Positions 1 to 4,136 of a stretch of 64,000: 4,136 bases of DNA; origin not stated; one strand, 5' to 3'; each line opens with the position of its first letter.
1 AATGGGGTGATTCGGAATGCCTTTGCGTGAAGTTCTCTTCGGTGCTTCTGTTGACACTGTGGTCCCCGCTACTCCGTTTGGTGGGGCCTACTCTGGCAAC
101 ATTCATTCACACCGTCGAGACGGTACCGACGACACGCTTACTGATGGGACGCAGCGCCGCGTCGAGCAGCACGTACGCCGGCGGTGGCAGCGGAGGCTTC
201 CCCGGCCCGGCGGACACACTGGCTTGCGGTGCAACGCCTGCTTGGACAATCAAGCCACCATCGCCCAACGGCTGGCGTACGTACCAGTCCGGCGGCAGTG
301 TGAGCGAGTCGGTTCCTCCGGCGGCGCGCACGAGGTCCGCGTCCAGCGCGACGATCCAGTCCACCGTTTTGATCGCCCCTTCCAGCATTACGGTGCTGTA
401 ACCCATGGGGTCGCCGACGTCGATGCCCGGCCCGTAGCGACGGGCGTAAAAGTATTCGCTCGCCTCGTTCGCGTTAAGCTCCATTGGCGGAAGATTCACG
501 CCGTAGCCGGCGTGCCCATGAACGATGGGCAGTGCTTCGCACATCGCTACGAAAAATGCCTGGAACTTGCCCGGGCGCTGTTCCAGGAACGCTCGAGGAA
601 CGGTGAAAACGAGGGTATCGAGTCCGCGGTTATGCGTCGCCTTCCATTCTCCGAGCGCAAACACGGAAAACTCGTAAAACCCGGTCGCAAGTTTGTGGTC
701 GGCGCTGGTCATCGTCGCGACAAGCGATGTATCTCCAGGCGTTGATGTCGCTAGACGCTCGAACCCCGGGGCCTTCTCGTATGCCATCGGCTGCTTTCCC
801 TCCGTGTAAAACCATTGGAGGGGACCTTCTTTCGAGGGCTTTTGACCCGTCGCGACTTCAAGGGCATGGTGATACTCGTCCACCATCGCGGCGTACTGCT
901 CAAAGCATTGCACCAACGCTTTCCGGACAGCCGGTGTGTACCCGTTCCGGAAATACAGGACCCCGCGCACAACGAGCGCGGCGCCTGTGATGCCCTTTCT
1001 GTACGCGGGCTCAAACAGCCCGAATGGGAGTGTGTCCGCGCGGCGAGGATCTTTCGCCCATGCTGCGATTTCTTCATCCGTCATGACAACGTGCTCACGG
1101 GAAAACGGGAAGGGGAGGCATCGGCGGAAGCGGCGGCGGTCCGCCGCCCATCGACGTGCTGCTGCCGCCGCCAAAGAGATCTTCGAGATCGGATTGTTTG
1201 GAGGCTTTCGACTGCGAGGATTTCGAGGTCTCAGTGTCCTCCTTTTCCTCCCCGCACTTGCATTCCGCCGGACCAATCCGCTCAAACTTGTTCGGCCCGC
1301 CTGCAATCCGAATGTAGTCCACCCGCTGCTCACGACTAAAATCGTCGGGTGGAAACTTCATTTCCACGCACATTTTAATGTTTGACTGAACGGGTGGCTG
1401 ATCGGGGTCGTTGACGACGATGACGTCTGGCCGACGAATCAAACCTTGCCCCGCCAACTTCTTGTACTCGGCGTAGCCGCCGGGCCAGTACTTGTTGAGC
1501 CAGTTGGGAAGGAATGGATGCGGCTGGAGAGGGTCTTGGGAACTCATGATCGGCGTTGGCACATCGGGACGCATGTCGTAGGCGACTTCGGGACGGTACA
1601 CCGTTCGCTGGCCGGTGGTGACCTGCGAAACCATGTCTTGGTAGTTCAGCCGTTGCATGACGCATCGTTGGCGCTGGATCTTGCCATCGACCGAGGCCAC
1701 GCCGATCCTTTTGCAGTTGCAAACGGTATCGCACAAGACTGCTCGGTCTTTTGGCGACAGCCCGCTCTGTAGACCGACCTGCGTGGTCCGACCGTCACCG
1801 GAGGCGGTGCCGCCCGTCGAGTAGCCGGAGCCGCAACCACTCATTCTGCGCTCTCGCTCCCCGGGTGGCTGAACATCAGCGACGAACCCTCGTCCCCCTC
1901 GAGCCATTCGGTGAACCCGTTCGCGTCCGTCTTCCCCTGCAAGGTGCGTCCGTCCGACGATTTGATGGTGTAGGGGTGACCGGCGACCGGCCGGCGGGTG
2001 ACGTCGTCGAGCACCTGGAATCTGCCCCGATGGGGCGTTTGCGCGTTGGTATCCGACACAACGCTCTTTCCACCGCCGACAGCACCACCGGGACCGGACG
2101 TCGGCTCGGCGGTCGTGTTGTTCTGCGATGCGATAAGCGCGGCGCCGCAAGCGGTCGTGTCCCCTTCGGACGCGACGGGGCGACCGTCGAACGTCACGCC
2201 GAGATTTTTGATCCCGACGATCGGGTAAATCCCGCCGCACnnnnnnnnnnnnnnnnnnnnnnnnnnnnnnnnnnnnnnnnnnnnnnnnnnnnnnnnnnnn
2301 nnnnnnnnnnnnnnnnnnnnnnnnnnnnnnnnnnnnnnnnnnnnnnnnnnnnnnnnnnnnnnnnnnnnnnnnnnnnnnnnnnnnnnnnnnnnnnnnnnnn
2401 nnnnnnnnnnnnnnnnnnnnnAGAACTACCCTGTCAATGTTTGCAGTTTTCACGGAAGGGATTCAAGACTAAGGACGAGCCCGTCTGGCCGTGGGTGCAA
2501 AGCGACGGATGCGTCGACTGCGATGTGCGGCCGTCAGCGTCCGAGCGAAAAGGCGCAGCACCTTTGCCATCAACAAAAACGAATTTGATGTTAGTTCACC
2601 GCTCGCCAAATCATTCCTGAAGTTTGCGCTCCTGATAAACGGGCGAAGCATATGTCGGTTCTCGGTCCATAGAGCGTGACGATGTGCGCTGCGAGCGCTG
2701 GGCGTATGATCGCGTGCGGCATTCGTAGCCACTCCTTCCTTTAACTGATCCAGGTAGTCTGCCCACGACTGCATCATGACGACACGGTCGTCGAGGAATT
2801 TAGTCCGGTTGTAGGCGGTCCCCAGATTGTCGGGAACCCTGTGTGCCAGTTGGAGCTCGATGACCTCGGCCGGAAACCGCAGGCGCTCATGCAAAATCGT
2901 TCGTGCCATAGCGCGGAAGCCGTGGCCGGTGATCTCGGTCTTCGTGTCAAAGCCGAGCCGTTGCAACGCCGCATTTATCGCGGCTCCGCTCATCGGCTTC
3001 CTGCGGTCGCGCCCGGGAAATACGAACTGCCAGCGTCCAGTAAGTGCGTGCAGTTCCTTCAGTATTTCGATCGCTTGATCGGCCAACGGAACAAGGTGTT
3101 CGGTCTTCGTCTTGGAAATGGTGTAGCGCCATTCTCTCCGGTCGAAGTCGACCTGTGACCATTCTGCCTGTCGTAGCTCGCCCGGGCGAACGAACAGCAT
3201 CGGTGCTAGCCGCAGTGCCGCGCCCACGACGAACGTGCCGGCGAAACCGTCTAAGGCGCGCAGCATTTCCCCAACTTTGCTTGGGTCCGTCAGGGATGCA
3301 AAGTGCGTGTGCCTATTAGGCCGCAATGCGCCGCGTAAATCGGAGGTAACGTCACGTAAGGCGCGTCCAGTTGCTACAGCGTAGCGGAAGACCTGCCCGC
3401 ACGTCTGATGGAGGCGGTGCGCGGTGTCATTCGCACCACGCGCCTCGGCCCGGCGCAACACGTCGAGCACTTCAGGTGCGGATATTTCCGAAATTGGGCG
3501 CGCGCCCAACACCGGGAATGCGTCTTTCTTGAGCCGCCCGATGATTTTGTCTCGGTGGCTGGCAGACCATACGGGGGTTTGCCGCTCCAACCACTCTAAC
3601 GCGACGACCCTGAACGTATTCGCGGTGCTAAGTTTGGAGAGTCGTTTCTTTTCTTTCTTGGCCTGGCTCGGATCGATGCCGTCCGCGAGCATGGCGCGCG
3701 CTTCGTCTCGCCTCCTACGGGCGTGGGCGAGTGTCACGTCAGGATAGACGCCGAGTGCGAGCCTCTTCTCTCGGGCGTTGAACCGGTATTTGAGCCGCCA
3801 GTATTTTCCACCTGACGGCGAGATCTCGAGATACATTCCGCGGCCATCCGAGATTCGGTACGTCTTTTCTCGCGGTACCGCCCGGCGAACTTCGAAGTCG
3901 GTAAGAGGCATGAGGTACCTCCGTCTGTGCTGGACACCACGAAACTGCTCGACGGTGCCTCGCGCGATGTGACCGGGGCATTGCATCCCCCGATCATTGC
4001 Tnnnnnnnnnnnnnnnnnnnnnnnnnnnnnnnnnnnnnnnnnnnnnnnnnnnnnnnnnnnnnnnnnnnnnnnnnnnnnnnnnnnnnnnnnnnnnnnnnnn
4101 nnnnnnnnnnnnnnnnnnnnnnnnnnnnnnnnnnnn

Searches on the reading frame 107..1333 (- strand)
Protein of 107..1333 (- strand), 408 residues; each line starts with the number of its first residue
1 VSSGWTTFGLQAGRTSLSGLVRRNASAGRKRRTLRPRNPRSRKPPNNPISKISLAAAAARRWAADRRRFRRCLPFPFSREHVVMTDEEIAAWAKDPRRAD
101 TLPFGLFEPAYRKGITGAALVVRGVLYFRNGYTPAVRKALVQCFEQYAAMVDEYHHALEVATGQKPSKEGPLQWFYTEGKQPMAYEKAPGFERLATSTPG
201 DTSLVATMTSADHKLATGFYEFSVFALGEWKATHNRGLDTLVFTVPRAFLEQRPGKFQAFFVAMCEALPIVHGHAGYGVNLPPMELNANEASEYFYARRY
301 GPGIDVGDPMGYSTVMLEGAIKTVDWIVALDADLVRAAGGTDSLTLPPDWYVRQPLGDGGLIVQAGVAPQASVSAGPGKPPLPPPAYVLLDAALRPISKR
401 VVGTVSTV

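Call 9: search_protein_families(library=pfam, proteins=[window:107-1333:-])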
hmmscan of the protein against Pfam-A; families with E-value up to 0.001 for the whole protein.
window:107-1333:- (408 aa): 1 family
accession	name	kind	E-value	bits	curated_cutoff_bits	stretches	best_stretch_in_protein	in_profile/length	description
PF11876.13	TsiV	-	1.5e-70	238.1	25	1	139-403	1-246/271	Type VI immunity for VRR-NUC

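Call 13: find_encoding_contigs(protein=window:107-1333:-, flank=10000, max_places=6)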
Protein window:107-1333:- (408 aa): no gene with exactly this product is on record in the collection.
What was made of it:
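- Tried and rejected: The TsiV ORF look-up failed (call 13).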

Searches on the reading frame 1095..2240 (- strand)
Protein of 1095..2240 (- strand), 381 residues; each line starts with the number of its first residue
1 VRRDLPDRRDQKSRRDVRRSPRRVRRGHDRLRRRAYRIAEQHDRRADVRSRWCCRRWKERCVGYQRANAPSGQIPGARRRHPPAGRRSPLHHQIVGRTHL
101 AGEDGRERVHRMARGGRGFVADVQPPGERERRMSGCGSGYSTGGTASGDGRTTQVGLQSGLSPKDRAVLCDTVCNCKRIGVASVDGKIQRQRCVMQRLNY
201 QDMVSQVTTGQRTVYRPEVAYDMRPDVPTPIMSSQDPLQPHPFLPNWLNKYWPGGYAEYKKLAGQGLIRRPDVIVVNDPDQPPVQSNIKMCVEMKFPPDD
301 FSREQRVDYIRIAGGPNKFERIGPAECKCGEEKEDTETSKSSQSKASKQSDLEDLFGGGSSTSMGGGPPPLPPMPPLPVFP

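Call 9: search_protein_families(library=pfam, proteins=[window:1095-2240:-])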
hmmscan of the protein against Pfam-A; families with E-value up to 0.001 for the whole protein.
window:1095-2240:- (381 aa): 1 family
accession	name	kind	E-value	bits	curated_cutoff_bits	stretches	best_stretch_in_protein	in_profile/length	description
PF08774.17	VRR_NUC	-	2.8e-06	27.8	23.8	1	265-314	59-104/116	VRR-NUC domain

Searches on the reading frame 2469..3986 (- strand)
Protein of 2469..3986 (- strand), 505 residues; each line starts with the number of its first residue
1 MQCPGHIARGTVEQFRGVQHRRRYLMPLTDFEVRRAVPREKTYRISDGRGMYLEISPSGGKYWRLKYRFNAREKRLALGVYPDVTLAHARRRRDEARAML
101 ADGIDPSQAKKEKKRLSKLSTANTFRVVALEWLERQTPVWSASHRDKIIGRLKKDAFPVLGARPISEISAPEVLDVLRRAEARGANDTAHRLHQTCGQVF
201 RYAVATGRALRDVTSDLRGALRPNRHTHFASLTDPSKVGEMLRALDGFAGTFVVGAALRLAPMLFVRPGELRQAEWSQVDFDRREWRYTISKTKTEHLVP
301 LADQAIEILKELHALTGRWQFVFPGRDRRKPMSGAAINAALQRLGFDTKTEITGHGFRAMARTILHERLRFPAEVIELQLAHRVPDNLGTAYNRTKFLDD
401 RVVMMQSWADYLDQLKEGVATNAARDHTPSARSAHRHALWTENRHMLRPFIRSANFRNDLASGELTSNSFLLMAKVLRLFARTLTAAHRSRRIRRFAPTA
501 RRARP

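Call 9: search_protein_families(library=pfam, proteins=[window:2469-3986:-])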
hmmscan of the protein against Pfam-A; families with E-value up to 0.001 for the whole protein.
window:2469-3986:- (505 aa): 3 families
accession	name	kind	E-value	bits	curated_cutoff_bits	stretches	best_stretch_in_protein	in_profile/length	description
PF22022.2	Phage_int_M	-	5.8e-36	123.1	27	1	125-220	1-96/96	Phage integrase central domain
PF13356.12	Arm-DNA-bind_3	-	4e-27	94.6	27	1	28-113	1-83/83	Arm DNA-binding domain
PF00589.27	Phage_integrase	-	2.3e-16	60.5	27.1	1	255-394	25-167/172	Phage integrase family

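Call 39: find_homologous_proteins(query=window:2469-3911:-, max_evalue=1e-50)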
Query window:2469-3911:- (480 aa): 8000 proteins with E <= 1e-50 among 8000 candidates; the best 120 are listed.
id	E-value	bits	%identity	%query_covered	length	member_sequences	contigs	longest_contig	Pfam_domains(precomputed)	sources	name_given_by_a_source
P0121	1.4e-283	959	91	96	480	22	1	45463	PF22022.3,PF13356.13,PF00589.28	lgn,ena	-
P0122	7.6e-255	864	87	95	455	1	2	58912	PF22022.3,PF13356.13,PF00589.28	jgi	jgi:integrase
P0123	7.7e-239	811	76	100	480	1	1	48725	PF22022.3,PF13356.13,PF00589.28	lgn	-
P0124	9.4e-238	808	76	100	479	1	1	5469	PF22022.3,PF13356.13,PF00589.28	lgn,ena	-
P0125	5.1e-233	792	75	98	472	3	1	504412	PF22022.3,PF13356.13,PF00589.28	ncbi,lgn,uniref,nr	ncbi:tyrosine-type recombinase/integrase [Paraburkholderia bannensis]|uniref:tyrosine-type recombina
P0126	2.9e-231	786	76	98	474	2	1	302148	PF22022.3,PF13356.13,PF00589.28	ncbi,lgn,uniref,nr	ncbi:tyrosine-type recombinase/integrase [Pandoraea anhela]|uniref:Integrase n=1 Tax=Pandoraea anhel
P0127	3.6e-231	786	74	99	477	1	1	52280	PF22022.3,PF13356.13,PF00589.28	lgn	-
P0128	4.0e-231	786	75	98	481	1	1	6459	PF22022.3,PF13356.13,PF00589.28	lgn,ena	-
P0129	2.7e-230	783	75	98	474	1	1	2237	PF22022.3,PF13356.13,PF00589.28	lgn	-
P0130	4.2e-230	782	76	97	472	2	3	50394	PF22022.3,PF13356.13,PF00589.28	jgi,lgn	jgi:integrase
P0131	5.7e-229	779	73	99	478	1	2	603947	PF22022.3,PF13356.13,PF00589.28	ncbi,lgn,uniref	ncbi:tyrosine-type recombinase/integrase [Paraburkholderia silvatlantica]|uniref:tyrosine-type recom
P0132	1.3e-227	774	74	98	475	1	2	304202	PF22022.3,PF13356.13,PF00589.28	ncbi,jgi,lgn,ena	-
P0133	1.4e-227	774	75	98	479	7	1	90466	PF22022.3,PF13356.13,PF00589.28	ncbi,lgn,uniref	ncbi:tyrosine-type recombinase/integrase [Burkholderia orbicola]|uniref:tyrosine-type recombinase/in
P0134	2.3e-226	770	74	99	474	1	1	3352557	PF22022.3,PF13356.13,PF00589.28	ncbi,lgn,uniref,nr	ncbi:phage integrase central domain-containing protein [Caballeronia sp. LZ033]|uniref:tyrosine-type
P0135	3.6e-226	769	78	93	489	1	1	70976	PF22022.3,PF13356.13,PF00589.28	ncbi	-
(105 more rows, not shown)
